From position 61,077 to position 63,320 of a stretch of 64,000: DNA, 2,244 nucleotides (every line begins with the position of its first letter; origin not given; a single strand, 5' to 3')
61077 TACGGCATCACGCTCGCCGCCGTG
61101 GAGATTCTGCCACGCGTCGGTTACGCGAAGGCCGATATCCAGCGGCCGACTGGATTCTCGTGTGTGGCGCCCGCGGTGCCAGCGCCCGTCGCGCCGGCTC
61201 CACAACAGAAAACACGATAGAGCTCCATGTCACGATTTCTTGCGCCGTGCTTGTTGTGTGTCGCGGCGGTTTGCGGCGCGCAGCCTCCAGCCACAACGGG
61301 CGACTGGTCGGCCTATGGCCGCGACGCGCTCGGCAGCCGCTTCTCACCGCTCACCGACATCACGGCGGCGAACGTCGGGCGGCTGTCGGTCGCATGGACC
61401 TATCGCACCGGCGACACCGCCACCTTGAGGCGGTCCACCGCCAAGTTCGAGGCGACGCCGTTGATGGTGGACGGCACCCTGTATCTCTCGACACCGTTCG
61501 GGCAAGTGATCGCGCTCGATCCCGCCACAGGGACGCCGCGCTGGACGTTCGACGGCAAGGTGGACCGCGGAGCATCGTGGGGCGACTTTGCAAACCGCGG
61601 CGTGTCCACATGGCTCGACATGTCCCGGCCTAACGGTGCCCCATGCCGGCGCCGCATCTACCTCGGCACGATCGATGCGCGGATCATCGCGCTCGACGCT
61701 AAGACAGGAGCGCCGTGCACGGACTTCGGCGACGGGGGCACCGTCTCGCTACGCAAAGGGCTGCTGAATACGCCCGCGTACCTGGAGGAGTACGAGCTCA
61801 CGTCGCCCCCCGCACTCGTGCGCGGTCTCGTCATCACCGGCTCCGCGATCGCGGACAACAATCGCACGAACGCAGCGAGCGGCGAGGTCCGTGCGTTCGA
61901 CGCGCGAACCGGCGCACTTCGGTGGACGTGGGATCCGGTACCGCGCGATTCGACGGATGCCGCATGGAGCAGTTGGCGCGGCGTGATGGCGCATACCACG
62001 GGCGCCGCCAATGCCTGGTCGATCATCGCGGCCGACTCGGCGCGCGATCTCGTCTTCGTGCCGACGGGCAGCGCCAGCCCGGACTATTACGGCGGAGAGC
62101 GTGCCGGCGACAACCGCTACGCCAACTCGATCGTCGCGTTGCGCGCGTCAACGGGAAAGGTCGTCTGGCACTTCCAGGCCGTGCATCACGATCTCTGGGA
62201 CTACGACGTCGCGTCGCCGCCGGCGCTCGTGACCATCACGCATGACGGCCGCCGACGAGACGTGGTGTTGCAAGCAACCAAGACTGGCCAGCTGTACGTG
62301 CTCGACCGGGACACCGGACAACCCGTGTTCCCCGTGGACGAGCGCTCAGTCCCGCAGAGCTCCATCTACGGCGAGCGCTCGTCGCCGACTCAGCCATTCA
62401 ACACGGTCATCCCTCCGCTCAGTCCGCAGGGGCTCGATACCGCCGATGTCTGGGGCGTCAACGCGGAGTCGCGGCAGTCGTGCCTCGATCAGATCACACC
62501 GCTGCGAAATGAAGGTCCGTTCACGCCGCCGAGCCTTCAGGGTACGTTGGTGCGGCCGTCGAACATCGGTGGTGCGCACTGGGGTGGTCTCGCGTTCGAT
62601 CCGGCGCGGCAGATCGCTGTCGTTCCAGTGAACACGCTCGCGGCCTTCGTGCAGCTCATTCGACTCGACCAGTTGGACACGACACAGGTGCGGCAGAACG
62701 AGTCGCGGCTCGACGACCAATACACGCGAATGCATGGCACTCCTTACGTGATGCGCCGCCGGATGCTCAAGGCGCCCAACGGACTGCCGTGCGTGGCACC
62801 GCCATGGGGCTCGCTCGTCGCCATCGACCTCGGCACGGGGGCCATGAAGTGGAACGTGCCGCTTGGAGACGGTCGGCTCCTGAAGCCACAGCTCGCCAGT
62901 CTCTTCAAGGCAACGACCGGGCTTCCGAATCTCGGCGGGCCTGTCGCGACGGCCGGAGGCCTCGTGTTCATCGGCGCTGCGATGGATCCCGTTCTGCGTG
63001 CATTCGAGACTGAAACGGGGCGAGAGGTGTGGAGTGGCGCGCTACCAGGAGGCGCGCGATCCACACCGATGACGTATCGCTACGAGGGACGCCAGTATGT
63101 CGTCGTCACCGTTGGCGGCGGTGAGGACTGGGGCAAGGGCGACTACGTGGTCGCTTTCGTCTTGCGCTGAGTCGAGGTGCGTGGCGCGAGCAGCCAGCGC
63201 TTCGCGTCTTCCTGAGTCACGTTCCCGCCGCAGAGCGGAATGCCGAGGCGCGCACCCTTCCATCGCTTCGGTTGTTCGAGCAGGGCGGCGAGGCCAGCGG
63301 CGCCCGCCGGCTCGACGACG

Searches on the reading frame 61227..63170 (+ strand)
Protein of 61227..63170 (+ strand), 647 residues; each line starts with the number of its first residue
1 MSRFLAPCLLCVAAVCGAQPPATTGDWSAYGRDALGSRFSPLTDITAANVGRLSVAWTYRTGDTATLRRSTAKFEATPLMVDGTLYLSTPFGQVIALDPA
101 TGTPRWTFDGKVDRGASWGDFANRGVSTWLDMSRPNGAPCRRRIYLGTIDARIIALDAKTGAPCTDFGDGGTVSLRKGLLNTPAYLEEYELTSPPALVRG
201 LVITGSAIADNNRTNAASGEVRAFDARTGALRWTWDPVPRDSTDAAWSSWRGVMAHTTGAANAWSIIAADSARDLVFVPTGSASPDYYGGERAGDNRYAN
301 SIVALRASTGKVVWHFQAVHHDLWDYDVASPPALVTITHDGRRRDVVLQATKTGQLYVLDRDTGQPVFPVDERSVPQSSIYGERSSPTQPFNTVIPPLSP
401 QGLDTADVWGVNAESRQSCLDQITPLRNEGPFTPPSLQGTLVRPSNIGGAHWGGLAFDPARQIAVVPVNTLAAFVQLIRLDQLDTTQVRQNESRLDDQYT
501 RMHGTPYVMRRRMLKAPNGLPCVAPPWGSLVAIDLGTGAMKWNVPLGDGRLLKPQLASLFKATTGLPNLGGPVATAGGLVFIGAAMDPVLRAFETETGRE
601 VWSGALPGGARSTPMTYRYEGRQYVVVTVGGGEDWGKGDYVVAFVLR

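Call 59: find_encoding_contigs(protein=window:61227-63170:+, flank=10000, max_places=1)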
Protein window:61227-63170:+ (647 aa): 9 contigs read that carry it; 1 place shown.
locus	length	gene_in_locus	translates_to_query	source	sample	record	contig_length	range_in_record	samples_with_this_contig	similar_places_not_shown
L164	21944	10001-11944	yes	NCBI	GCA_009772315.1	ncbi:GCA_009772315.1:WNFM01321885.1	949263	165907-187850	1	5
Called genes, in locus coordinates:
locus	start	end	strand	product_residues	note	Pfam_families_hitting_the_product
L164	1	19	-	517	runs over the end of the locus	PF01637:ATPase_2, PF13191:AAA_16 (weak), PF13401:AAA_22 (faint), PF13173:AAA_14 (weak), PF03008:DUF234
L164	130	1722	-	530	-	PF01266:DAO, PF01494:FAD_binding_3 (faint), PF04820:Trp_halogenase (faint)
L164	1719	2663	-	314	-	-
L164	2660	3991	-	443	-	PF00733:Asn_synthase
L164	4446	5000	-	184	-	PF03551:PadR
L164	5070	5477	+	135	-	PF00903:Glyoxalase (weak)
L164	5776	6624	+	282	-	PF02540:NAD_synthase (weak)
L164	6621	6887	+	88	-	-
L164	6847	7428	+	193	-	PF02834:LigT_PEase, PF13563:2_5_RNA_ligase2, PF02834:LigT_PEase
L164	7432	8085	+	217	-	-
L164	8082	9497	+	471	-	PF00072:Response_reg, PF00158:Sigma54_activat, PF14532:Sigma54_activ_2, PF00004:AAA, PF07728:AAA_5 (faint), PF25601:AAA_lid_14, PF02954:HTH_8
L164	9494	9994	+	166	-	-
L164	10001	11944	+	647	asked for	PF01011:PQQ, PF13360:PQQ_2 (weak), PF13570:Beta-prop_ACSF4 (faint), PF13360:PQQ_2 (weak)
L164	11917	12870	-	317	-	PF00291:PALP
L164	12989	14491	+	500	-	PF00171:Aldedh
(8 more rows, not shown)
